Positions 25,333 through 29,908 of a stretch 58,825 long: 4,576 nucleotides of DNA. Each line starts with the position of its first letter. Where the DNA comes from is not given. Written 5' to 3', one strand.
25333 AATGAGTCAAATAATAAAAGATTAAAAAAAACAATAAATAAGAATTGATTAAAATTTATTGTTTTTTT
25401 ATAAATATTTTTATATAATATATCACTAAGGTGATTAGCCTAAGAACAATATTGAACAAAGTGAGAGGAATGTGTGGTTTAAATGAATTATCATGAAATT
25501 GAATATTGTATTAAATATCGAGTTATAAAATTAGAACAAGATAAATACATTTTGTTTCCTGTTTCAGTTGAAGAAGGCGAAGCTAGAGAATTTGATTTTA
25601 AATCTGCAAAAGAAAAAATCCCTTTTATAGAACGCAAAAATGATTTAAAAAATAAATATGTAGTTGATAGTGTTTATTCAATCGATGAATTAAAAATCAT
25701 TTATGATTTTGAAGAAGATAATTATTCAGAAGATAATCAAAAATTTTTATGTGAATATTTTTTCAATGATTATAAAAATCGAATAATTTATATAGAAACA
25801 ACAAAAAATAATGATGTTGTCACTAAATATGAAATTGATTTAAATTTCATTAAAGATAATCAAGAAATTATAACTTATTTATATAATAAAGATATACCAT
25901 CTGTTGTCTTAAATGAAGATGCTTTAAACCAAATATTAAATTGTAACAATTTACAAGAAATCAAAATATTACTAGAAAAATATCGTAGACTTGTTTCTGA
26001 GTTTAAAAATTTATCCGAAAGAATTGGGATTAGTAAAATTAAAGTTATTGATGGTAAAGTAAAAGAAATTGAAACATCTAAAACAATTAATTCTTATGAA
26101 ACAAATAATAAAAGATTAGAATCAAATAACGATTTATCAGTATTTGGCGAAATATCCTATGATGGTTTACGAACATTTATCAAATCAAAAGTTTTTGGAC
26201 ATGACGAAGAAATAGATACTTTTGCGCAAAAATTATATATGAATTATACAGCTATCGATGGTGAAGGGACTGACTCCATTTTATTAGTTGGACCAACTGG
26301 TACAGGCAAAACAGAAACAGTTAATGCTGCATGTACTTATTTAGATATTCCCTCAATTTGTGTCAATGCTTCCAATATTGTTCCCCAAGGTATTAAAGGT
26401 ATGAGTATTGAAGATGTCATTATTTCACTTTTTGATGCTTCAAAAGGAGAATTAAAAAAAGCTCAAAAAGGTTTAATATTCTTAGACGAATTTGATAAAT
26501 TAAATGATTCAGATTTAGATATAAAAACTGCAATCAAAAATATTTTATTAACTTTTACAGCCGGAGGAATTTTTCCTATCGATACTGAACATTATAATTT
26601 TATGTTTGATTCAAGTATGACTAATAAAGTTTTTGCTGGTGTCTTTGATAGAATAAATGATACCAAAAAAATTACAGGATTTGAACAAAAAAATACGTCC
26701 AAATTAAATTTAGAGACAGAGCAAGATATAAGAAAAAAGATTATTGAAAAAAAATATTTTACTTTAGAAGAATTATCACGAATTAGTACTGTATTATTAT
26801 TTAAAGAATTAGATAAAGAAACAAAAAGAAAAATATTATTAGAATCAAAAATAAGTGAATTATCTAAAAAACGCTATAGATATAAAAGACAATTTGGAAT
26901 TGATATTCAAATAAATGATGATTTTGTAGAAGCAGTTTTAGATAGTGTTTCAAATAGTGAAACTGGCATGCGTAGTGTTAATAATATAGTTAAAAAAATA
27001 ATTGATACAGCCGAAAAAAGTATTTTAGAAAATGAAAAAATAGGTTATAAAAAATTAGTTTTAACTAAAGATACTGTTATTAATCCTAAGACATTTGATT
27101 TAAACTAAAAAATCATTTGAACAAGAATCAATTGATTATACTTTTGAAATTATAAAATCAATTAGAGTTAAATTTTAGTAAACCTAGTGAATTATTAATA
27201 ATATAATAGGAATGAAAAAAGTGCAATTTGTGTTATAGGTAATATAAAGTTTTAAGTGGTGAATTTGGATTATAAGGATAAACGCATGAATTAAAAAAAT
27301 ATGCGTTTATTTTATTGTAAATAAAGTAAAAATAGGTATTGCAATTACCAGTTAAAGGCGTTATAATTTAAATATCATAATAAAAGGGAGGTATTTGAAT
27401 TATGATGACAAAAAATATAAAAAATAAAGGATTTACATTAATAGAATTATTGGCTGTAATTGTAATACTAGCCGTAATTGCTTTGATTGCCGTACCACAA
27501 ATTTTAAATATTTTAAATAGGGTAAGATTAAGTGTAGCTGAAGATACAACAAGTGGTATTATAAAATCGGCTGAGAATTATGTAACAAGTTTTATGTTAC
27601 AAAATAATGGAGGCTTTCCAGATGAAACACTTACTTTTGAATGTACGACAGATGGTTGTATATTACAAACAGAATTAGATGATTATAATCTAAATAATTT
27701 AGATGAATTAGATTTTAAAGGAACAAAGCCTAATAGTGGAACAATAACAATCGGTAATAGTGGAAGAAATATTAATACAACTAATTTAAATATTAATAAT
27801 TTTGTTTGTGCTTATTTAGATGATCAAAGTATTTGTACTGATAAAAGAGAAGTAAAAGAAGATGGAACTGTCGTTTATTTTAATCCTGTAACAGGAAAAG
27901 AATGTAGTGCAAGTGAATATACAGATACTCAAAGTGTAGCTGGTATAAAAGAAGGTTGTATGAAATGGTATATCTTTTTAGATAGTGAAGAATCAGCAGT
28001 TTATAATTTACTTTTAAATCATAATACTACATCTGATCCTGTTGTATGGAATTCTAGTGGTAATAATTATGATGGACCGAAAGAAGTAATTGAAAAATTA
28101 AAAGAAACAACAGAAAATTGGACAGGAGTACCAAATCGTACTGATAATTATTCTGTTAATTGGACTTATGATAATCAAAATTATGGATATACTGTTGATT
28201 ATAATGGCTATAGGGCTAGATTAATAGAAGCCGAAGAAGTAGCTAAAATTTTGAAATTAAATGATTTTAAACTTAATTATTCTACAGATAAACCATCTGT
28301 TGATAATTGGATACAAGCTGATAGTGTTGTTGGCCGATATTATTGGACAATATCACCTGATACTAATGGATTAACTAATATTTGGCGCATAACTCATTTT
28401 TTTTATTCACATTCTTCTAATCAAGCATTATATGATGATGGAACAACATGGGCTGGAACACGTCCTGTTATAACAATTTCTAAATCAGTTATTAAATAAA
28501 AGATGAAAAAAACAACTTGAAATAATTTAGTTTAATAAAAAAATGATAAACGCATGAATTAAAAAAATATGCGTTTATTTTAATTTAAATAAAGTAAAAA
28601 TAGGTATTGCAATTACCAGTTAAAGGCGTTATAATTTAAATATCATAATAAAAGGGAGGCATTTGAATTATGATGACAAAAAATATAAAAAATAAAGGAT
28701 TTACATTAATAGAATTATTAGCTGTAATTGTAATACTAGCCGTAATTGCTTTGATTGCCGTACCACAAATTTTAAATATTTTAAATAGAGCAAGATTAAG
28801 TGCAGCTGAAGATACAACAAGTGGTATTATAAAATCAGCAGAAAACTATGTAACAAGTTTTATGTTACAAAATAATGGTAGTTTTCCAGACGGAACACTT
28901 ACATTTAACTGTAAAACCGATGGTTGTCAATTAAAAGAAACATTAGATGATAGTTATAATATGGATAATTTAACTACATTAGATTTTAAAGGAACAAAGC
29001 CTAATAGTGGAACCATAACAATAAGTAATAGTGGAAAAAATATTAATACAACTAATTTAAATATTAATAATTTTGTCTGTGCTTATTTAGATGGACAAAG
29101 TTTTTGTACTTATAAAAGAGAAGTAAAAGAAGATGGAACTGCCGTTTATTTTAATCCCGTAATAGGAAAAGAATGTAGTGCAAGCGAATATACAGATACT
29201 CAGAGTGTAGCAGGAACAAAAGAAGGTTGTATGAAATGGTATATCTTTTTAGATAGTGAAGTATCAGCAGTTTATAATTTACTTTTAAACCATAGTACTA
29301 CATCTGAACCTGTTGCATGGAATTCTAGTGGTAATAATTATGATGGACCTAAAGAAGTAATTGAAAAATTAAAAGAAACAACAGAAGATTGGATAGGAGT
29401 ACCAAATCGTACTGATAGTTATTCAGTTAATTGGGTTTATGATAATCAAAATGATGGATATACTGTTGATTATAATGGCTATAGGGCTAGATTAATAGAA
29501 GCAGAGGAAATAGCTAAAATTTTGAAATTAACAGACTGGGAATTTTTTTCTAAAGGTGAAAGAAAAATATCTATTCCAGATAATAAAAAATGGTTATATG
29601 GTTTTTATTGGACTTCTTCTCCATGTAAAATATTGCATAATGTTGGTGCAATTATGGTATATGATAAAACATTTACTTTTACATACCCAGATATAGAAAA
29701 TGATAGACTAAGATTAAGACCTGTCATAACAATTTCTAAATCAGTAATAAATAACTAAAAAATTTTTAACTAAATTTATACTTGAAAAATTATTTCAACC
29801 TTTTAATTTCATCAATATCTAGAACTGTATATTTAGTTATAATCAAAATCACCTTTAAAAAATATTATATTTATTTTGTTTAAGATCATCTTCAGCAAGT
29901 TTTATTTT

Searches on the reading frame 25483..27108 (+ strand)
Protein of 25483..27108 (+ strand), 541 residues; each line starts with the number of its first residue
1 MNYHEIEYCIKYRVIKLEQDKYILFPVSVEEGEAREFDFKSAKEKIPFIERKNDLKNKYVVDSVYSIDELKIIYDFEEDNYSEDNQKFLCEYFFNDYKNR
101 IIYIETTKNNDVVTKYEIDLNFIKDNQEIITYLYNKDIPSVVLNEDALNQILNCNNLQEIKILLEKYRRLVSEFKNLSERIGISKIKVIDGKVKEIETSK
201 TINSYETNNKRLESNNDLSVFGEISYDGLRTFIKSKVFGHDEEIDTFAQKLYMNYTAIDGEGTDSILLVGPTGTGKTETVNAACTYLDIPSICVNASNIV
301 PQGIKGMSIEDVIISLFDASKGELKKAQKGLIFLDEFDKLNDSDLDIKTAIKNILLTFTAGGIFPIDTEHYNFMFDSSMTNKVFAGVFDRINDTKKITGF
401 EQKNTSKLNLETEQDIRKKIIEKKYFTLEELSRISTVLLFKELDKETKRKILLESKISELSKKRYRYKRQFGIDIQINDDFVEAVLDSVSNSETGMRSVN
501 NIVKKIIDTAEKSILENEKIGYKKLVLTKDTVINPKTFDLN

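Call 67: search_protein_families(library=pfam, proteins=[window:25483-27108:+], max_evalue=0.0001)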
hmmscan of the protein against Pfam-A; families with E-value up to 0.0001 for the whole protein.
window:25483-27108:+ (541 aa): 3 families
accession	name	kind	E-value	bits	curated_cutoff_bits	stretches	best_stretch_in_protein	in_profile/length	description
PF00004.35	AAA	-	4.7e-11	43.7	21.2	1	266-359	1-92/131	ATPase family associated with various cellular activities (AAA)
PF07724.20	AAA_2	-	4.4e-06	27.3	27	1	265-362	5-102/166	AAA domain (Cdc48 subfamily)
PF00493.29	MCM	-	4.7e-05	23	23.3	1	262-352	56-146/224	MCM P-loop domain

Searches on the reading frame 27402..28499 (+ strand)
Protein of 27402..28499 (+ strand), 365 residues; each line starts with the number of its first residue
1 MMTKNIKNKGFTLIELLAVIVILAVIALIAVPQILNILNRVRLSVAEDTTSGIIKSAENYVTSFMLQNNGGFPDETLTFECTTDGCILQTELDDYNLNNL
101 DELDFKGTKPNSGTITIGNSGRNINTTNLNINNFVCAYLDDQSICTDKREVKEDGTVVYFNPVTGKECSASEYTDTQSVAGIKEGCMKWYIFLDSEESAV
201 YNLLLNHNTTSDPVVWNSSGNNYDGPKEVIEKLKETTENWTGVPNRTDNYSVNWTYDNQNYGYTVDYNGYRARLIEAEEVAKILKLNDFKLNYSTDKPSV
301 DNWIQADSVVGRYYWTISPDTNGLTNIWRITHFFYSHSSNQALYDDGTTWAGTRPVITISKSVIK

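Call 67: search_protein_families(library=pfam, proteins=[window:27402-28499:+], max_evalue=0.0001)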
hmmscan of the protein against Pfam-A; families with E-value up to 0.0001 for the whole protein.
window:27402-28499:+ (365 aa): 1 family
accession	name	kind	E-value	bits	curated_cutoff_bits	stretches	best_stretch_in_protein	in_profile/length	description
PF07963.17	N_methyl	-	5.1e-08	32.6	21.2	1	7-30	3-26/27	Prokaryotic N-terminal methylation motif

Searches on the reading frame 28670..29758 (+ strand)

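Call 67: search_protein_families(library=pfam, proteins=[window:28670-29758:+], max_evalue=0.0001)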
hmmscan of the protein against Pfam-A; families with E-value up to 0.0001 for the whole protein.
window:28670-29758:+ (362 aa): 1 family
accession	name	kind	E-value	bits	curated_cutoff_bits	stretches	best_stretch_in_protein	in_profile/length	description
PF07963.17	N_methyl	-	5e-08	32.6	21.2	1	7-30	3-26/27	Prokaryotic N-terminal methylation motif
